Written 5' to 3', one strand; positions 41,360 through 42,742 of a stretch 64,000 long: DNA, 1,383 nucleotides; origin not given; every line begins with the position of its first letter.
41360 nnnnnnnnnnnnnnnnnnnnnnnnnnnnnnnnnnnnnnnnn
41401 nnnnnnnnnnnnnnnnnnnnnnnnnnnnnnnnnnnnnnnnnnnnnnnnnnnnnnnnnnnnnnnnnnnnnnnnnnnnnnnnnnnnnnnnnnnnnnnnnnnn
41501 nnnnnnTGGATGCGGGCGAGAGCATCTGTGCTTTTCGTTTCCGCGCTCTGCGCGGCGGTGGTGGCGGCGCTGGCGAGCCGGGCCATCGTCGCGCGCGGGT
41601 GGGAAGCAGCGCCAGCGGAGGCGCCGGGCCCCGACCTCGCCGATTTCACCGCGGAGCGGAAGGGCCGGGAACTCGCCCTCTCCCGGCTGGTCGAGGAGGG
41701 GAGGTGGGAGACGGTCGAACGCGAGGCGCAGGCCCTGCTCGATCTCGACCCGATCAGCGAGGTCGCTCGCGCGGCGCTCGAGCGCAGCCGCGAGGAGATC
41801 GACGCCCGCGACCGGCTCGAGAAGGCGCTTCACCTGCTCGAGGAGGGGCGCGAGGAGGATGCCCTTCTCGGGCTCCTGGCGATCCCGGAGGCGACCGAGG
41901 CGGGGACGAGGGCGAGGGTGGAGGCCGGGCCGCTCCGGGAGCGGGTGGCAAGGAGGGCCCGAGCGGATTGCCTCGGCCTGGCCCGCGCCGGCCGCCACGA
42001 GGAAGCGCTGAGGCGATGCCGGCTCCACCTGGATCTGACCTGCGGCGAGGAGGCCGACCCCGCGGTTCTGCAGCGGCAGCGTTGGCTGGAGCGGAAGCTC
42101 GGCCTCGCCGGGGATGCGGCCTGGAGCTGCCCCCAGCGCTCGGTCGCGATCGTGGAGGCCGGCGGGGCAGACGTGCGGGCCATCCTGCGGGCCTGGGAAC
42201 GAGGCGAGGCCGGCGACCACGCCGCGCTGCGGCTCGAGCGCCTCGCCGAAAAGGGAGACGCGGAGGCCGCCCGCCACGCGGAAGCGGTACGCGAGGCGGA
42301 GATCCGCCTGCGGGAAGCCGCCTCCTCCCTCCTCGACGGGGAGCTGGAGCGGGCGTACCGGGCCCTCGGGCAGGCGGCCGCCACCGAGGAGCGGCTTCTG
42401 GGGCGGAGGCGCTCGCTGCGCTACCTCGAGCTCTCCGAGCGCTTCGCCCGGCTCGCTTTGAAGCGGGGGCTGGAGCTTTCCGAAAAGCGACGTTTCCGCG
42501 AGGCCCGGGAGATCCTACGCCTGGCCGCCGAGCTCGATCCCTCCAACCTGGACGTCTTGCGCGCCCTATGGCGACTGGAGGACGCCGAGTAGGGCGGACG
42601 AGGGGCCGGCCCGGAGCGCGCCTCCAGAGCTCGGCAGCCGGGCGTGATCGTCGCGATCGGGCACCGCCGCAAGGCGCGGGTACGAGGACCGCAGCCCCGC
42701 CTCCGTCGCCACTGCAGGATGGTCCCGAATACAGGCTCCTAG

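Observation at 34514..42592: Compact, pilin-less Tad-like module translationally coupled to glyQS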

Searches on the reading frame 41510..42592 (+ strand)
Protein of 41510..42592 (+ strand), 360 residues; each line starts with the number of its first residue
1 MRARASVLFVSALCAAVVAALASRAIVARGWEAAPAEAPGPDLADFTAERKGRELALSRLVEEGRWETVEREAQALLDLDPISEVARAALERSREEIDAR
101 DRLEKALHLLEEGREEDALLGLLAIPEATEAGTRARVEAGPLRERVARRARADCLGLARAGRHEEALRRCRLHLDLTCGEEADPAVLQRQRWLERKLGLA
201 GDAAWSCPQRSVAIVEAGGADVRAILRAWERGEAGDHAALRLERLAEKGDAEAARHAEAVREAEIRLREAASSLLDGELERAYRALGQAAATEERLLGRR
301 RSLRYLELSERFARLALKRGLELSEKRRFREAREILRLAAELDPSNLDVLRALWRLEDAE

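Call 4: search_protein_families(library=pfam, proteins=[window:41510-42592:+], max_evalue=0.1)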
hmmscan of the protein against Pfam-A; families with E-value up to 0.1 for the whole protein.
window:41510-42592:+ (360 aa): 1 family
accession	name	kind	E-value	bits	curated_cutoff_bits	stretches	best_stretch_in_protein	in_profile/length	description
PF13181.12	TPR_8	-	0.015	15.8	25.7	1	314-346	2-34/34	Tetratricopeptide repeat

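Call 5: search_protein_families(library=ncbifam, proteins=[window:41510-42592:+], max_evalue=0.1)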
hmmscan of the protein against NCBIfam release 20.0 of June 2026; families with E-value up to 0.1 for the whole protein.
window:41510-42592:+ (360 aa): 0 families

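Call 65: search_protein_representatives(protein=window:41510-42592:+)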
Query: 360 residues. Proteins with E-value up to 0.001 (for the whole library): 50; up to 1e-10: 5; up to 1e-30: 3. The best 50 are listed.
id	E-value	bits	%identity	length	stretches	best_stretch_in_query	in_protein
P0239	2.1e-96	340.0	58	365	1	7-358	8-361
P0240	6.7e-49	183.8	42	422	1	13-357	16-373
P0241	2.4e-32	129.4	40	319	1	54-357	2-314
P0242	8.1e-13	65.2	30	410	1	59-359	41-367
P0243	4.8e-11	59.4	40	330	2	187-358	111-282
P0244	1.1e-10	58.2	38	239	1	215-358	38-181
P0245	2.3e-10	57.2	32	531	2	4-212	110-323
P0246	6.7e-10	55.7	34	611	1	60-320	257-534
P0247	1.2e-09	54.8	28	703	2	16-209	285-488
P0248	2.3e-09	53.9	31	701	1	56-357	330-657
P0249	3.7e-09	53.2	30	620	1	18-334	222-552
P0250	4.9e-09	52.8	26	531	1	60-222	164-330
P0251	5.4e-09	52.7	27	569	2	54-209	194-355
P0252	6.1e-09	52.5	30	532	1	11-213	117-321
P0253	1.4e-08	51.3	32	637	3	59-179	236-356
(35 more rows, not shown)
